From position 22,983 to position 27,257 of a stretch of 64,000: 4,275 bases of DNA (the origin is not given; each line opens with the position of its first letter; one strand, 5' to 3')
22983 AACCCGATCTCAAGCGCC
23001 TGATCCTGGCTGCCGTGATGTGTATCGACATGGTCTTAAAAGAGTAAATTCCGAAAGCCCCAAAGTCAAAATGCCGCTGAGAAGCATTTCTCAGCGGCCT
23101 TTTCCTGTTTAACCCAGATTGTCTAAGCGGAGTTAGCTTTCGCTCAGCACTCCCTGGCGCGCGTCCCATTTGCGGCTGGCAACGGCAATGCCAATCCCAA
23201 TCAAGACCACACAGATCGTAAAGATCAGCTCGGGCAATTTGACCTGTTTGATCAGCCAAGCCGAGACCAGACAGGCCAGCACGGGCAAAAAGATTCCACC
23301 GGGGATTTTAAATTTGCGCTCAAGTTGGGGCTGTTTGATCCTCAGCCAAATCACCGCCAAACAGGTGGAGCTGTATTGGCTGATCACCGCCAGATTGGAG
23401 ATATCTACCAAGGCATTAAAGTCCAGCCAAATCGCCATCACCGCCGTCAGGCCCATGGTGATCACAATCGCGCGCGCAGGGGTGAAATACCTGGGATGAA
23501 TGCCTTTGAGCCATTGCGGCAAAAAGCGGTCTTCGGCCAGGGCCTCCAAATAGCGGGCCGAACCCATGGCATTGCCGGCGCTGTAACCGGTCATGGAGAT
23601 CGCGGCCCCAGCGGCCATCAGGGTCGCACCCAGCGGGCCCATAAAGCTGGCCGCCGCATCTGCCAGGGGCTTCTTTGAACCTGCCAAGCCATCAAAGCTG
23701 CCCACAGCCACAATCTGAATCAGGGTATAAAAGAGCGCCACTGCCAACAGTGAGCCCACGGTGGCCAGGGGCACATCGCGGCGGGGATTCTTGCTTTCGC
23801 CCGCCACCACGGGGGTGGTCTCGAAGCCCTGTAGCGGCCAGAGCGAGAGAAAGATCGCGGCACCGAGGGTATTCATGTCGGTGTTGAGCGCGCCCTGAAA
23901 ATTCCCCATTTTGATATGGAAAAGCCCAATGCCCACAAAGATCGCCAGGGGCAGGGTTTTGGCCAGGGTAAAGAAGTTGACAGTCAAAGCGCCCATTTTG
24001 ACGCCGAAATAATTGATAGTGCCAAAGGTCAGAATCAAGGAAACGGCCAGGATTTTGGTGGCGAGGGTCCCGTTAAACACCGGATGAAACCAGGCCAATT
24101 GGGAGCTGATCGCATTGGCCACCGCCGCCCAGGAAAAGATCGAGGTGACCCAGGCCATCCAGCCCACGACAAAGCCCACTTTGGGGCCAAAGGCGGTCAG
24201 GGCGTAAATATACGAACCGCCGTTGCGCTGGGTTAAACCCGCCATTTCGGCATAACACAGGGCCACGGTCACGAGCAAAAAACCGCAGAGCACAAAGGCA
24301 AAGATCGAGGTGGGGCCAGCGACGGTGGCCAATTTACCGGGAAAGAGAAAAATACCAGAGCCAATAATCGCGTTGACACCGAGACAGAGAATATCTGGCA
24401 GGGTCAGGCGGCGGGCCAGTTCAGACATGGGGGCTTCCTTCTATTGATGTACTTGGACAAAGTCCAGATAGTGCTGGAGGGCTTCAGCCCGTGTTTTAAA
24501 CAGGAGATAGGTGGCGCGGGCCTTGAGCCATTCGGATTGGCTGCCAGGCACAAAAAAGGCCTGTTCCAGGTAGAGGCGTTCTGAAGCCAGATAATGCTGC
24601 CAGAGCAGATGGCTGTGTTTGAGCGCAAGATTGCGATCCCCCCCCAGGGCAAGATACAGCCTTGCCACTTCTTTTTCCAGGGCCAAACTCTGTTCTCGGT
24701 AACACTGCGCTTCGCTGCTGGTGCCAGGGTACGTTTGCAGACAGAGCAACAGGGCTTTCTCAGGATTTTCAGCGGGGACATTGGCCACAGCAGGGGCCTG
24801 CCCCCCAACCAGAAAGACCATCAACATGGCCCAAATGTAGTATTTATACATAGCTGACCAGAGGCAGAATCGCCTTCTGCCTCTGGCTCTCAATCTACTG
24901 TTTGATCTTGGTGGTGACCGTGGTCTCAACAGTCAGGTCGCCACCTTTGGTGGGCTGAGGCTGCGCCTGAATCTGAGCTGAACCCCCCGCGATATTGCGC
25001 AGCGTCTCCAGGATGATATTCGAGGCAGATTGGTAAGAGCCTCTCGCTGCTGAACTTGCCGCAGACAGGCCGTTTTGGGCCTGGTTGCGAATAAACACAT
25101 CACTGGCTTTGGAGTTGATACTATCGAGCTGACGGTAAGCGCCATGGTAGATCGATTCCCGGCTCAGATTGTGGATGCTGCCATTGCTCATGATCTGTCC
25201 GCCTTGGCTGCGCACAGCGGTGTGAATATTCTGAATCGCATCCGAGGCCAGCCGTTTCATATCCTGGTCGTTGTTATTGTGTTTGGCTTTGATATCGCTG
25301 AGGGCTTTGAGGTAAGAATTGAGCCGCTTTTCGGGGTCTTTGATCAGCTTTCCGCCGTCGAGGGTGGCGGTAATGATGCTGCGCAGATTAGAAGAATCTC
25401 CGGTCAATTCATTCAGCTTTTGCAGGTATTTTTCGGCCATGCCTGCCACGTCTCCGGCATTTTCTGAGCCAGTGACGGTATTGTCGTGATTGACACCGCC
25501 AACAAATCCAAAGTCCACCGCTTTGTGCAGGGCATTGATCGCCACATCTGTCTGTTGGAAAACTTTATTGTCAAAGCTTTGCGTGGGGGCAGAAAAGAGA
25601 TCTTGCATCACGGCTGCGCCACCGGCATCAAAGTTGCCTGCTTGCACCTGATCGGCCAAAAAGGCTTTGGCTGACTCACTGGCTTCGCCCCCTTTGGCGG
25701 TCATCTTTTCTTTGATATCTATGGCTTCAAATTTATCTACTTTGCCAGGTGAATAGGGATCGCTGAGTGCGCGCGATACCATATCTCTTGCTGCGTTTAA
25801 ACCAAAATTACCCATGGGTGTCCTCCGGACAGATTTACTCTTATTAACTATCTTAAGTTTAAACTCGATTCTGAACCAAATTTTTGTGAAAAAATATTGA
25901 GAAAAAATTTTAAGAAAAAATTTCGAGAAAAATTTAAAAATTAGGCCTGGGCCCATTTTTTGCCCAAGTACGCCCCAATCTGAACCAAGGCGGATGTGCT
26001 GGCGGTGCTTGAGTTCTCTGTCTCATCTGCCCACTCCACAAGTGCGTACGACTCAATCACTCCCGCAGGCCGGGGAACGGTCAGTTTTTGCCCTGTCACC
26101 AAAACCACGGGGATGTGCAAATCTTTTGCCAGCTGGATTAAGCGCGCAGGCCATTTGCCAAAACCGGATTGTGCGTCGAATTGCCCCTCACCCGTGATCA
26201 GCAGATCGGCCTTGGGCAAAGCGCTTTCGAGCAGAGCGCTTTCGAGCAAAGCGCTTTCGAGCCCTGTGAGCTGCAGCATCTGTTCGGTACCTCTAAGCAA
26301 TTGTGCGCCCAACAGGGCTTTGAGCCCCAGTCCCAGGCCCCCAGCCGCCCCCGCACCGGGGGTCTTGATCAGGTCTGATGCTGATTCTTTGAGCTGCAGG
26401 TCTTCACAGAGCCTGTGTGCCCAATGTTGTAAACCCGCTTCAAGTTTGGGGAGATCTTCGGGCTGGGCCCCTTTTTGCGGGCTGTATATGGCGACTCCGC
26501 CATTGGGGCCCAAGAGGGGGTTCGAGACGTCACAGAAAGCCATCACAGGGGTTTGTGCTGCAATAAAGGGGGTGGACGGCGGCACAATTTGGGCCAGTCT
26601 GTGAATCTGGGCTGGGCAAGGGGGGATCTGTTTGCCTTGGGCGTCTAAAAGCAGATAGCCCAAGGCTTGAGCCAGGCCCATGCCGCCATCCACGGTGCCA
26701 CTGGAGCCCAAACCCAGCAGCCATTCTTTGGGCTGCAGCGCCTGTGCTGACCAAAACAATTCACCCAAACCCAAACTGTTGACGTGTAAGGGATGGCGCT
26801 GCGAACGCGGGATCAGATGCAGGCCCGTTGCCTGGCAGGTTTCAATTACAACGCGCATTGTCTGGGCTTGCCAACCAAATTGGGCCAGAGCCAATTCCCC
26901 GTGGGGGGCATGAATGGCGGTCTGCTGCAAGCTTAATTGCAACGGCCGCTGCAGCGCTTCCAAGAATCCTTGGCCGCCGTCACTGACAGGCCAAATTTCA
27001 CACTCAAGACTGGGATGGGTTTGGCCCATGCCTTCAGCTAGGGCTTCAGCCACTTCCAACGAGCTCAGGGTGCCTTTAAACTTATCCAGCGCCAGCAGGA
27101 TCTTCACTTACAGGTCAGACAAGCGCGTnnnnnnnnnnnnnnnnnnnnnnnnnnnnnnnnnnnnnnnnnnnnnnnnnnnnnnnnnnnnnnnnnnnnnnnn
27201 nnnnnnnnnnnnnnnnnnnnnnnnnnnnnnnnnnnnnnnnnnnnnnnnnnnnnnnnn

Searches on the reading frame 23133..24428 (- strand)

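Call 23: search_protein_families(library=pfam, proteins=[window:23133-24428:-], max_evalue=0.00001)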
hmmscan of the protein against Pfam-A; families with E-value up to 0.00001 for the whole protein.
window:23133-24428:- (431 aa): 2 families
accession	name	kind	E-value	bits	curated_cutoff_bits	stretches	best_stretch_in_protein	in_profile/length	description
PF13520.12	AA_permease_2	-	3.4e-57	194.7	27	1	9-404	2-419/427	Amino acid permease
PF00324.27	AA_permease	-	6.6e-35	121.1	24.6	1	17-386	6-410/470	Amino acid permease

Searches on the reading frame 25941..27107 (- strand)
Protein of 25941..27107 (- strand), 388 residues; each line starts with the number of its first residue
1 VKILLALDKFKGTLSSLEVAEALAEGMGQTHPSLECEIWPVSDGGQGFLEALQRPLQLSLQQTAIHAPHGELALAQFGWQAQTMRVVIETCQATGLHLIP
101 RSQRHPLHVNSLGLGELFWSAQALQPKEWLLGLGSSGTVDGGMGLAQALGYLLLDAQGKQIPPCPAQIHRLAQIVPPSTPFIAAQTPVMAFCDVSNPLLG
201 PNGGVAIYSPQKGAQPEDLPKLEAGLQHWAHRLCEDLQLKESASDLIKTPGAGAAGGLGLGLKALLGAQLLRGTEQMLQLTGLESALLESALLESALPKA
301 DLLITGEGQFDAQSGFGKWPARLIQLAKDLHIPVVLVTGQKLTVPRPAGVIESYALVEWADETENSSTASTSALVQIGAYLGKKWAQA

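Call 23: search_protein_families(library=pfam, proteins=[window:25941-27107:-], max_evalue=0.00001)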
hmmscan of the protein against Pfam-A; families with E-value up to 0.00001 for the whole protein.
window:25941-27107:- (388 aa): 1 family
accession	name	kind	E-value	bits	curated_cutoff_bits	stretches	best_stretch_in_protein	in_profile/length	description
PF02595.20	Gly_kinase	-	2.3e-94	316.8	23.3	1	3-374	1-360/372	Glycerate kinase family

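Call 49: find_related_loci(query=window:25941-27107:-, collection=genome_contigs, flank=10000)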
Query window:25941-27107:- (388 aa) in genome_contigs; peptide patterns used: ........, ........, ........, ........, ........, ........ (x = any residue, [..] = any of these).
111 stretches matched a pattern; 31 encode a relative of the query (tblastn E <= 1e-3); 31 distinct loci.
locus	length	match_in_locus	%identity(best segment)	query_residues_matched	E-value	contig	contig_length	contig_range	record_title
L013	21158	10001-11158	88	1-388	0e+0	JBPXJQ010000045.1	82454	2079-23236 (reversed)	MAG: Candidatus Blackallbacteria bacterium isolate mt_P12 k141_305731, whole genome shotgun sequence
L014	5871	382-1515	87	1-388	0e+0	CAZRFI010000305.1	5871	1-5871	MAG TPA_asm: uncultured Candidatus Sericytochromatia bacterium isolate binchicken_co266_209 genome assembly, contig: NOD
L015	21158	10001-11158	87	1-388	0e+0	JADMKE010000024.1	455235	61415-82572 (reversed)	MAG: Candidatus Sericytochromatia bacterium isolate MAG_89 NODE_18_length_455235_cov_18.027180, whole genome shotgun seq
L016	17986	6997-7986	36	1-341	1e-54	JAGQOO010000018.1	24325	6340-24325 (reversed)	MAG: Phycisphaerales bacterium isolate HKST-UBA16 NODE_18_length_24325_cov_3.502763, whole genome shotgun sequence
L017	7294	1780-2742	36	1-341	2e-53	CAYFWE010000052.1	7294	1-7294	MAG TPA_asm: uncultured Actinomyces sp. isolate ERP107106_co1_5 genome assembly, contig: NODE_9837_length_7294_cov_337.0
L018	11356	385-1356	34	1-339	3e-52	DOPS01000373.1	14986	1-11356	MAG TPA_asm: Desulfosporosinus sp. isolate UBA8488 contig_2457, whole genome shotgun sequence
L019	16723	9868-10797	39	1-328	3e-46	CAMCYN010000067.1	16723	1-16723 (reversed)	MAG: Akkermansia muciniphila isolate MoH-23oct19-253 genome assembly, contig: MoH-23oct19-C4545, whole genome shotgun se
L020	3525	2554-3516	38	1-339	1e-44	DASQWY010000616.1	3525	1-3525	MAG TPA_asm: Actinomycetes bacterium isolate SMAG_U11025 k141_684139, whole genome shotgun sequence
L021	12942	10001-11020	34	1-352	4e-43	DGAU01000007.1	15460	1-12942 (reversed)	MAG TPA_asm: Flavobacteriaceae bacterium UBA4022 UBA4022_contig_3401, whole genome shotgun sequence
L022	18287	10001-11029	34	1-357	3e-47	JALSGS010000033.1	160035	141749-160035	MAG: Saprospiraceae bacterium isolate 354-166_maxbin2_scaf2bin.116 354-166_scaffold_39_c1, whole genome shotgun sequence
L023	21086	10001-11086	34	1-385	2e-35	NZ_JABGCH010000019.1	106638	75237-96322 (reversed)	Modestobacter marinus strain CPCC 205245 Scaffold18_1, whole genome shotgun sequence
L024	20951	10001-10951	35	1-340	3e-32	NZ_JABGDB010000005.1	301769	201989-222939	Modestobacter versicolor strain CPCC 205246 XZ271 Scaffold5_1, whole genome shotgun sequence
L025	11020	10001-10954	34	1-340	4e-30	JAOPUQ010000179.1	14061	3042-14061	MAG: Modestobacter sp. isolate RYN_126 scaffold_3988909, whole genome shotgun sequence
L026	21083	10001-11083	32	1-384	3e-29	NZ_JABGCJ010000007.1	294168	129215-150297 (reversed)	Modestobacter italicus strain CPCC 205242 Scaffold7_1, whole genome shotgun sequence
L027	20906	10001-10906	35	5-328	5e-29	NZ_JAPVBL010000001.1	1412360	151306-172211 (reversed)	Modestobacter sp. VKM Ac-2982 n1, whole genome shotgun sequence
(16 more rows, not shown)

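Call 54: search_protein_families(library=pfam, proteins=[L015:15235-16917:-, L015:17142-17777:+, L015:17777-18403:+, L015:18415-19050:+, L015:19007-19693:+, L013:13930-16341:+, L013:17834-19534:-, L013:17410-17823:+], max_evalue=0.0001)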
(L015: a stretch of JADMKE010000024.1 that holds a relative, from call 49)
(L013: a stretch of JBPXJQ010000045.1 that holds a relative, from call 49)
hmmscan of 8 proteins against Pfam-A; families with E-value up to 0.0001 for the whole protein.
L015:15235-16917:- (560 aa): 0 families

L015:17142-17777:+ (211 aa): 1 family
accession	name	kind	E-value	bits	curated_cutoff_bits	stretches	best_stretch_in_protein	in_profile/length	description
PF02342.23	TerD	-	1.4e-60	204.4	25.3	1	21-204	1-187/187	TerD domain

L015:17777-18403:+ (208 aa): 1 family
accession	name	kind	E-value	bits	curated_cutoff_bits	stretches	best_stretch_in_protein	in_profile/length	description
PF02342.23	TerD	-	2.1e-55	187.5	25.3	1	1-203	1-183/187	TerD domain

L015:18415-19050:+ (211 aa): 2 families
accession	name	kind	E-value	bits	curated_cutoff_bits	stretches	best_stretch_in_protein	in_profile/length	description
PF00092.34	VWA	-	9.7e-12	45.9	23.8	1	6-172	2-170/174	von Willebrand factor type A domain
PF13519.12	VWA_2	-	3.5e-09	37.7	27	1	6-117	1-106/107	von Willebrand factor type A domain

L015:19007-19693:+ (228 aa): 2 families
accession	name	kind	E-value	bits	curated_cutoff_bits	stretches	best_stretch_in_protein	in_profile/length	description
PF00092.34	VWA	-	3.4e-10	40.8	23.8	1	21-177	2-155/174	von Willebrand factor type A domain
PF13519.12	VWA_2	-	4.9e-10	40.4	27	1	21-134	1-106/107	von Willebrand factor type A domain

L013:13930-16341:+ (803 aa): 2 families
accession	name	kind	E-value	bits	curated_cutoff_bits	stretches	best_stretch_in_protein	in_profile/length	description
PF00069.31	Pkinase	-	7e-20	71.9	31.7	1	441-651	4-198/263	Protein kinase domain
PF07714.23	PK_Tyr_Ser-Thr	-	6.7e-12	45.7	23.1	1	444-641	7-195/258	Protein tyrosine and serine/threonine kinase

L013:17834-19534:- (566 aa): 0 families

L013:17410-17823:+ (137 aa): 1 family
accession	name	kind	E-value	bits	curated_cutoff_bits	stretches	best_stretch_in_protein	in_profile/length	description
PF13470.12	PIN_3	-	2.6e-20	73.8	27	1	2-114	1-113/115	PIN domain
